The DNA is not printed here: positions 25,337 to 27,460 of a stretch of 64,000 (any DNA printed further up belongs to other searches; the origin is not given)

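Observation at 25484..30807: SUOX-fold molybdoenzyme translationally coupled to a complete, re-ordered Sdh/Frd-like module (Mo, FeS, anchor, anchor, flavoprotein), beside a TauE/SafE exporter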

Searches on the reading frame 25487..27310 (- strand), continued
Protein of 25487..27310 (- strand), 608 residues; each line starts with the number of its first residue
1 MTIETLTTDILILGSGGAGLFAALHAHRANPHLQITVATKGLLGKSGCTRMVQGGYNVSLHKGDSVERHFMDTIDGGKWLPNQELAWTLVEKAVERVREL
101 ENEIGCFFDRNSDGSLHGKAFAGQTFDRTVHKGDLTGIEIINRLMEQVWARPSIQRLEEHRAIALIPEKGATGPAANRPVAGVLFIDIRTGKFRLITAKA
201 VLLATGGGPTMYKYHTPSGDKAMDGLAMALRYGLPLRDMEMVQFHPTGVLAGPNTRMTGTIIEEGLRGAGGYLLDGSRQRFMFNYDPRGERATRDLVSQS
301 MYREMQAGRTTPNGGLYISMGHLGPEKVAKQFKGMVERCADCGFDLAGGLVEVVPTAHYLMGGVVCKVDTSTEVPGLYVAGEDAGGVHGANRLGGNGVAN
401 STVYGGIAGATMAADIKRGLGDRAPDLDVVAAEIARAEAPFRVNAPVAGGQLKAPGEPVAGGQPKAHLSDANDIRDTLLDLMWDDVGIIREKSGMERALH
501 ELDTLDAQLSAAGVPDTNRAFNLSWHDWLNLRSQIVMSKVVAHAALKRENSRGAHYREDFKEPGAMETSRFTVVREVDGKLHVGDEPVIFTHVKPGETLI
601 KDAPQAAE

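Call 78: get_annotated_region(hit=H37, flank=10000)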
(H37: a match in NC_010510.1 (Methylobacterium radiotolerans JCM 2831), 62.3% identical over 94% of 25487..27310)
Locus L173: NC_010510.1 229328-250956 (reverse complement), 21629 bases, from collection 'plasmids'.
description: Methylobacterium radiotolerans JCM 2831 plasmid pMRAD01, complete sequence
organism: Methylobacterium radiotolerans JCM 2831 (NCBI taxid 426355)
taxonomy: Bacteria; Pseudomonadota; Alphaproteobacteria; Hyphomicrobiales; Methylobacteriaceae; Methylobacterium; Methylobacterium radiotolerans; Methylobacterium radiotolerans JCM 2831
host: -; source: -; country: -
typing (MOB-suite, as given by PLSDB): non-mobilizable; mating-pair formation MPF_T
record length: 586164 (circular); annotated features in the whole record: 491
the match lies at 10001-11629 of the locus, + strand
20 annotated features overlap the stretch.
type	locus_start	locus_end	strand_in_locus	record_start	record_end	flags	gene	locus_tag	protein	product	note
CDS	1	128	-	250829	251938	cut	-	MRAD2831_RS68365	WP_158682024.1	DUF2254 family protein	-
CDS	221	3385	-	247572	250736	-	-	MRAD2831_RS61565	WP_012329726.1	efflux RND transporter permease subunit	GO:0006810 - transport [Evidence IEA]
CDS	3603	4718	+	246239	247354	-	-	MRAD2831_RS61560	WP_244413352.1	efflux RND transporter periplasmic adaptor subunit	GO:0006810 - transport [Evidence IEA]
CDS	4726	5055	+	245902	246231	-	-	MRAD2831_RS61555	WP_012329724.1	DUF3862 domain-containing protein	-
CDS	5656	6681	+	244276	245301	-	-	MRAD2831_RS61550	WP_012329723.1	ABC transporter substrate-binding protein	-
CDS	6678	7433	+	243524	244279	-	-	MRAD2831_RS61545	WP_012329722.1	succinate dehydrogenase/fumarate reductase iron-sulfur subunit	-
CDS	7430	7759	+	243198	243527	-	-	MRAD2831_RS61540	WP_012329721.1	succinate dehydrogenase membrane anchor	-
CDS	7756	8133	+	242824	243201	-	-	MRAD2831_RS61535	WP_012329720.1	succinate dehydrogenase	-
CDS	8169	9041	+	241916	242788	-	-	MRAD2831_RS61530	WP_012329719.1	fumarate hydratase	-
CDS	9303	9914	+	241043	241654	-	-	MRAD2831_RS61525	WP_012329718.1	fumarate hydratase C-terminal domain-containing protein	-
CDS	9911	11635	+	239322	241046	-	-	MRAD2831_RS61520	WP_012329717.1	FAD-binding protein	-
CDS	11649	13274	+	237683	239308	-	-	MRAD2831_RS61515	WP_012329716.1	thiamine pyrophosphate-binding protein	-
CDS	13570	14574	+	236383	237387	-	-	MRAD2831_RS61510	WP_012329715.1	ABC transporter substrate-binding protein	-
CDS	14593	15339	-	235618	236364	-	-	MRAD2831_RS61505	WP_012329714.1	sulfite exporter TauE/SafE family protein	GO:0006810 - transport [Evidence IEA]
CDS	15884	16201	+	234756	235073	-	-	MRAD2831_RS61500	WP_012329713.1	UxaA family hydrolase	-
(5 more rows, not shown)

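Call 79: find_encoding_contigs(protein=P0175, flank=10000, max_places=1)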
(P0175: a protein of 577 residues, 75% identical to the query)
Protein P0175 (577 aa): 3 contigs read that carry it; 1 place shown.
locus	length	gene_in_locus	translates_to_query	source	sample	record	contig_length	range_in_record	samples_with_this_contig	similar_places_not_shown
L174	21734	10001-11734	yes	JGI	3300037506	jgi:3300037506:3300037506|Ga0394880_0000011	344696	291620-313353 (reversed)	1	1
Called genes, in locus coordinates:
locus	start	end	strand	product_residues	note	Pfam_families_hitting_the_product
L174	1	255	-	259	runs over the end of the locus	PF03741:TerC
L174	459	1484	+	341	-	PF02558:ApbA, PF08546:ApbA_C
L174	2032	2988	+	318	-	-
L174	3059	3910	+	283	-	PF01144:CoA_trans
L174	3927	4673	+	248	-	PF01144:CoA_trans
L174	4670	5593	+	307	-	PF01210:NAD_Gly3P_dh_N (weak), PF02254:TrkA_N, PF02558:ApbA, PF03721:UDPG_MGDP_dh_N (weak), PF08546:ApbA_C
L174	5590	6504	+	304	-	PF17827:PrmC_N (faint), PF05175:MTS, PF06325:PrmA (weak), PF08242:Methyltransf_12 (faint), PF13649:Methyltransf_25 (weak)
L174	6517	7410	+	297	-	PF00126:HTH_1, PF03466:LysR_substrate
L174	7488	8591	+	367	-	PF00174:Oxidored_molyb, PF03404:Mo-co_dimer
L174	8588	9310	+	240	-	PF13085:Fer2_3, PF13237:Fer4_10 (weak), PF13183:Fer4_8 (weak), PF13534:Fer4_17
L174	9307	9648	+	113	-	PF01127:Sdh_cyt (weak)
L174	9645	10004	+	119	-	PF01127:Sdh_cyt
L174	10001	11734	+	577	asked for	PF00890:FAD_binding_2, PF01266:DAO (weak), PF02910:Succ_DH_flav_C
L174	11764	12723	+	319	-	PF05681:Fumerase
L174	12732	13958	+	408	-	PF00067:p450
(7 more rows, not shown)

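Call 80: find_encoding_contigs(protein=P0168, flank=10000, max_places=1)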
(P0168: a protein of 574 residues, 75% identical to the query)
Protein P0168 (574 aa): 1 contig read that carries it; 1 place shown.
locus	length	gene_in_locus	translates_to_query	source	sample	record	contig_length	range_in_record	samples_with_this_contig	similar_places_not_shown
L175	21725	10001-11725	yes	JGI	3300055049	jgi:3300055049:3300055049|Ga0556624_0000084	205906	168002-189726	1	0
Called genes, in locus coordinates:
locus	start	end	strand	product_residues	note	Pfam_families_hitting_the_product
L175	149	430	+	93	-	-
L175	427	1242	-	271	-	PF06724:DUF1206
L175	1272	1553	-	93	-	-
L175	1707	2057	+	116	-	PF02482:Ribosomal_S30AE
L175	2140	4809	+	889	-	PF02629:CoA_binding, PF13380:CoA_binding_2, PF13607:Succ_CoA_lig, PF19045:Ligase_CoA_2, PF13549:ATP-grasp_5, PF00583:Acetyltransf_1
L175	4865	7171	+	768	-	PF01315:Ald_Xan_dh_C, PF02738:MoCoBD_1, PF20256:MoCoBD_2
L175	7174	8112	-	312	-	PF00126:HTH_1, PF03466:LysR_substrate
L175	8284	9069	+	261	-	PF13085:Fer2_3, PF12838:Fer4_7 (weak), PF13183:Fer4_8 (weak), PF13534:Fer4_17 (weak)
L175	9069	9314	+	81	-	-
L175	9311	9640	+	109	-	PF01127:Sdh_cyt (weak)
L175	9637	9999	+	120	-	PF01127:Sdh_cyt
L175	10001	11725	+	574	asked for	PF00890:FAD_binding_2, PF01266:DAO (weak), PF02910:Succ_DH_flav_C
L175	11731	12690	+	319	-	PF05681:Fumerase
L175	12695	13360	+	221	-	PF05683:Fumerase_C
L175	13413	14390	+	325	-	PF03060:NMO, PF01070:FMN_dh (weak)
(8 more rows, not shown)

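Call 81: find_encoding_contigs(protein=P0182, flank=10000, max_places=1)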
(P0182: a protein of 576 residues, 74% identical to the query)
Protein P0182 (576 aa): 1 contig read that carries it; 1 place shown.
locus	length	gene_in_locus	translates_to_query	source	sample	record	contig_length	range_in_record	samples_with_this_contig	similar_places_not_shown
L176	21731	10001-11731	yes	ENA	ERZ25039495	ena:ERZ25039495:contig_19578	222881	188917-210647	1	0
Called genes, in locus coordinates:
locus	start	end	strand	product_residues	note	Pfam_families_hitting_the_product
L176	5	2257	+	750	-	PF03030:H_PPase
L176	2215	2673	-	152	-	PF04355:BamE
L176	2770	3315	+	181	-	PF03981:Ubiq_cyt_C_chap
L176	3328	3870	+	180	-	PF02620:YceD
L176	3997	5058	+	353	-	PF02504:FA_synthesis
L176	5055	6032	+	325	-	PF00108:Thiolase_N (faint), PF08545:ACP_syn_III, PF08541:ACP_syn_III_C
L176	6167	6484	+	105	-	PF18291:HU-HIG, PF00216:Bac_DNA_binding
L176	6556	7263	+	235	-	PF00376:MerR (weak), PF13411:MerR_1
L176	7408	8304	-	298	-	PF00126:HTH_1, PF03466:LysR_substrate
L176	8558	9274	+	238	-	PF13085:Fer2_3, PF13183:Fer4_8 (weak), PF13237:Fer4_10 (weak), PF13534:Fer4_17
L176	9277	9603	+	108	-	PF01127:Sdh_cyt (weak)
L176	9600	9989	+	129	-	PF01127:Sdh_cyt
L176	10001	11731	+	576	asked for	PF00890:FAD_binding_2, PF01266:DAO, PF02910:Succ_DH_flav_C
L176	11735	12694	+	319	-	PF05681:Fumerase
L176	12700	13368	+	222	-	PF05683:Fumerase_C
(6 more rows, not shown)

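Call 88: find_encoding_contigs(protein=P0121, flank=10000, max_places=2)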
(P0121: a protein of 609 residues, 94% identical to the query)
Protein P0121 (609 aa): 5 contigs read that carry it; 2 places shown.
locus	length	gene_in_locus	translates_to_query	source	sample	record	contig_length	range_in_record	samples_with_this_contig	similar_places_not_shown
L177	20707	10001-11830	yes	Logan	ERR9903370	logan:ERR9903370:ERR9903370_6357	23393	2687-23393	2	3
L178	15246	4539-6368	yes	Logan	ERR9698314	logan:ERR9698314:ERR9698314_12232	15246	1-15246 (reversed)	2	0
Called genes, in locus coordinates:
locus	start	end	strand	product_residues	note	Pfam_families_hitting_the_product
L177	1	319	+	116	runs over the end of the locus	-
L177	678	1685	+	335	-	PF00108:Thiolase_N (weak), PF08545:ACP_syn_III, PF08541:ACP_syn_III_C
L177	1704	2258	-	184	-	PF04191:PEMT (weak)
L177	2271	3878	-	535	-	PF00732:GMC_oxred_N, PF01266:DAO (faint), PF00890:FAD_binding_2 (weak), PF05199:GMC_oxred_C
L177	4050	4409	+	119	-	-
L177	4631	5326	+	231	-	PF03567:Sulfotransfer_2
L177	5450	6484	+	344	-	-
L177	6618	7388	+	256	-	PF01925:TauE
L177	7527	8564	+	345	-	PF00174:Oxidored_molyb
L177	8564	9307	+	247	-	PF13085:Fer2_3, PF13183:Fer4_8 (weak), PF13534:Fer4_17 (weak)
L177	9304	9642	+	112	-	PF01127:Sdh_cyt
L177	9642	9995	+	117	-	PF01127:Sdh_cyt, PF02300:Fumarate_red_C (weak)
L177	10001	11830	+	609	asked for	PF00890:FAD_binding_2, PF01266:DAO (weak), PF02910:Succ_DH_flav_C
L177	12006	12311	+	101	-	-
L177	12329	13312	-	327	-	PF01408:GFO_IDH_MocA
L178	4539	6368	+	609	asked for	PF00890:FAD_binding_2, PF01266:DAO (weak), PF02910:Succ_DH_flav_C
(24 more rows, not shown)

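Call 96: search_protein_families(library=ncbifam, proteins=[L173:15884-16198:+, L173:16209-17486:+, L173:19019-19957:+, L173:19965-20951:+, L171:13324-14328:+, L169:16238-17440:+, L173:11649-13271:+, L170:1220-2416:-], max_evalue=1e-10)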
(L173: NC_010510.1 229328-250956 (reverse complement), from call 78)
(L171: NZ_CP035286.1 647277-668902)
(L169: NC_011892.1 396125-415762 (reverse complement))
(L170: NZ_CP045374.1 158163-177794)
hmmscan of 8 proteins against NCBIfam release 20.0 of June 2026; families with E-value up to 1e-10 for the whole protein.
L173:15884-16198:+ (105 aa): 0 families

L173:16209-17486:+ (426 aa): 1 family
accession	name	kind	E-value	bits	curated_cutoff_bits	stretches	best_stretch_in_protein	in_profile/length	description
TIGR03248.1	galactar-dH20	equivalog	1.9e-39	135.5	730.85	1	35-411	99-491/507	galactarate dehydratase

L173:19019-19957:+ (313 aa): 21 families
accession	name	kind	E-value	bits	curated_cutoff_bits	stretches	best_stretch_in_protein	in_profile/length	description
TIGR01327.1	PGDH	equivalog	1.2e-78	265.2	454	1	3-311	1-302/525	phosphoglycerate dehydrogenase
NF008759.0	PRK11790.1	equivalog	1.6e-62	211.5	404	1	20-308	31-315/410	phosphoglycerate dehydrogenase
NF005069.0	PRK06487.1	equivalog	1.4e-50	172.2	448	1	44-310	48-311/320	2-hydroxyacid dehydrogenase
NF009714.1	PRK13243.1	equivalog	9.1e-47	160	455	1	34-304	36-307/332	glyoxylate reductase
NF006263.0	PRK08410.1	equivalog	1.5e-39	136.3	389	1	45-311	43-308/311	D-2-hydroxyacid dehydrogenase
NF001309.0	PRK00257.1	equivalog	7.6e-39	133.7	434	1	38-310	32-278/379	4-phosphoerythronate dehydrogenase PdxB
NF041369.1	Dhydh_Halo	equivalog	8.2e-39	133.6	400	1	64-309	54-294/305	D-2-hydroxyacid dehydrogenase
NF005387.0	PRK06932.1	equivalog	6.9e-38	130.4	492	1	43-296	43-295/314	2-hydroxyacid dehydrogenase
NF005750.0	PRK07574.1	equivalog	7.8e-37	127.2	329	1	61-311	110-358/386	NAD-dependent formate dehydrogenase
NF011938.0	PRK15409.1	equivalog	1.6e-36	125.9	492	1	35-301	37-300/324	glyoxylate/hydroxypyruvate reductase GhrB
NF000492.1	vanH_gen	exception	5.1e-31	107.9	540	1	35-292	34-293/312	D-lactate dehydrogenase VanH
NF011966.0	PRK15438.1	equivalog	3.4e-27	95.5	687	1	39-301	33-269/378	4-phosphoerythronate dehydrogenase PdxB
NF000004.1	vanH-D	exception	1.1e-24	87.2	550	1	69-296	76-303/323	D-lactate dehydrogenase VanH-D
NF000128.1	vanH-Sc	exception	2e-23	83.1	650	1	35-304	54-310/337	D-lactate dehydrogenase VanH-Sc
NF000371.1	vanH_Agroup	exception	6.5e-23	81.4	700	1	52-292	56-298/322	VanH-A/VanH-Pt family D-lactate dehydrogenase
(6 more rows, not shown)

L173:19965-20951:+ (329 aa): 5 families
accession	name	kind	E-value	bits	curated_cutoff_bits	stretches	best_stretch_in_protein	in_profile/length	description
NF040650.1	sulfolac_dhydr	equivalog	7.6e-47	160.1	500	1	8-323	7-323/339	L-sulfolactate dehydrogenase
TIGR03175.1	AllD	equivalog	1.5e-42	146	496.2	1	12-277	11-274/349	ureidoglycolate dehydrogenase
NF011599.0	PRK15025.1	equivalog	1.9e-41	142.4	356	1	12-277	11-274/349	ureidoglycolate dehydrogenase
NF007504.0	PRK10098.1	equivalog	1.5e-37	129.2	336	1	15-250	18-258/360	malate/lactate/ureidoglycolate dehydrogenase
NF009750.0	PRK13260.1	equivalog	1.1e-25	90.4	316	1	17-329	16-332/332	3-dehydro-L-gulonate 2-dehydrogenase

L171:13324-14328:+ (335 aa): 1 family
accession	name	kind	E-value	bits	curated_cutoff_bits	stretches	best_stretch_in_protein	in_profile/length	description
TIGR00698.1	TIGR00698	subfamily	1.4e-38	132.9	232.6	1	11-312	4-310/335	YeiH family putative sulfate export transporter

L169:16238-17440:+ (401 aa): 4 families
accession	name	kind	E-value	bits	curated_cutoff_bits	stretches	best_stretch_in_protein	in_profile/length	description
NF052245.1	SorA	equivalog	1.2e-209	695.9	600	1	4-400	1-396/396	SorA family sulfite dehydrogenase catalytic subunit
NF052247.1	SorT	equivalog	4.4e-63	213.4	570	1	4-398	1-383/387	SorT family sulfite dehydrogenase catalytic subunit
TIGR04555.1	sulfite_DH_soxC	equivalog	1.4e-53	182.3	420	1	70-379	83-375/408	sulfite dehydrogenase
NF003767.0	PRK05363.1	equivalog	7.3e-14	51.8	207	1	158-262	145-258/320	protein-methionine-sulfoxide reductase catalytic subunit MsrP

L173:11649-13271:+ (541 aa): 49 families (the best 25 are shown)
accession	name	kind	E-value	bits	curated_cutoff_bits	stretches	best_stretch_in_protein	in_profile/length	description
NF004516.0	PRK05858.1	equivalog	9.6e-88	295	587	1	3-531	10-537/548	acetolactate synthase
NF058623.1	HdaclCoAlyACT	equivalog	4.2e-83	279.9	600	1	5-529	11-540/575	2-hydroxyacyl-CoA lyase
NF006052.0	PRK08199.1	subfamily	1.1e-72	245.1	539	1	4-530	8-538/559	thiamine pyrophosphate protein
NF006122.0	PRK08266.1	subfamily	1.7e-61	208.4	571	1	2-531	2-526/543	hypothetical protein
NF006378.0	PRK08617.1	equivalog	9.4e-61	205.8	510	2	3-237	7-237/556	acetolactate synthase AlsS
NF006721.0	PRK09259.1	equivalog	4.9e-60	203.7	557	1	4-531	15-552/574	oxalyl-CoA decarboxylase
TIGR03254.1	oxalate_oxc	equivalog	3.9e-57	194.2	739.4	1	4-531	3-539/554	oxalyl-CoA decarboxylase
TIGR00118.1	acolac_lg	equivalog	6.5e-57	193.2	538.35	1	4-531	1-536/557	biosynthetic-type acetolactate synthase large subunit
TIGR02418.1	acolac_catab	equivalog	4.1e-56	190.6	551.1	2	6-241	1-232/539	acetolactate synthase AlsS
NF006187.0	PRK08322.1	equivalog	6.5e-51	173.4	509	2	5-244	3-237/548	acetolactate synthase large subunit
NF005470.0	PRK07064.1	equivalog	5.3e-50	171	495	1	5-532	6-532/552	thiamine pyrophosphate-binding protein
NF006319.0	PRK08527.1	equivalog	1.7e-49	168.7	905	1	1-531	1-540/565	acetolactate synthase large subunit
NF005713.0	PRK07525.1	subfamily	6.3e-49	166.9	620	2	8-236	10-232/592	sulfoacetaldehyde acetyltransferase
NF005860.0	PRK07789.1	equivalog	1.4e-48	165.6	881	1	2-471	32-515/615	acetolactate synthase large subunit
NF004919.0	PRK06276.1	equivalog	1e-47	162.7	866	1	5-531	2-540/582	acetolactate synthase large subunit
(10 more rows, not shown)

L170:1220-2416:- (398 aa): 58 families (the best 25 are shown)
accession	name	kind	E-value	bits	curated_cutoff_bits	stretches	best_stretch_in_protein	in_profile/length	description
NF004769.0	PRK06107.1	equivalog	1.7e-142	474.9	617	1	3-390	6-401/402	aspartate transaminase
NF041091.1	asp_aminotase_Arch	equivalog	7e-94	314.7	550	1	5-385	2-373/376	aspartate aminotransferase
NF041364.1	GntC_guanitoxin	equivalog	3.2e-83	279.6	415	1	34-385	2-355/356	guanitoxin biosynthesis PLP-dependent (S)-gamma-hydroxy-L-arginine cyclodehydratase GntC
NF005817.0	PRK07683.1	equivalog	1.1e-81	274.5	575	1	25-388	23-382/387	aminotransferase A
NF004770.0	PRK06108.1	subfamily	3.8e-75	253.2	422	1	8-388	18-393/396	pyridoxal phosphate-dependent aminotransferase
NF005816.0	PRK07682.1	equivalog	1e-74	251.5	620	1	27-389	26-385/390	aminotransferase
NF005601.0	PRK07337.1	equivalog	5.2e-73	246.4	496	1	3-386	8-391/394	pyridoxal phosphate-dependent aminotransferase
NF005588.0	PRK07309.1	equivalog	1.4e-68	231.6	576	1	30-387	30-386/391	pyridoxal phosphate-dependent aminotransferase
NF006514.0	PRK08960.1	equivalog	9.4e-67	225.5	554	1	4-388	6-386/388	pyridoxal phosphate-dependent aminotransferase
NF004975.0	PRK06348.1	equivalog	9.8e-65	219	549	1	16-384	15-380/384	pyridoxal phosphate-dependent aminotransferase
NF006229.0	PRK08361.1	equivalog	1.4e-61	208.6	624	1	4-388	11-389/391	aspartate aminotransferase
NF005855.0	PRK07777.1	equivalog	2.5e-60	204.9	553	1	26-360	24-356/391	pyridoxal phosphate-dependent aminotransferase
NF006756.0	PRK09276.1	subfamily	7.2e-58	196.3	507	1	3-385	4-384/387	LL-diaminopimelate aminotransferase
TIGR03540.1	DapC_direct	equivalog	1.2e-55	189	593.25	1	4-385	3-382/383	LL-diaminopimelate aminotransferase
NF005305.0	PRK06836.1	equivalog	1.6e-55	188.9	376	1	13-388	15-392/396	pyridoxal phosphate-dependent aminotransferase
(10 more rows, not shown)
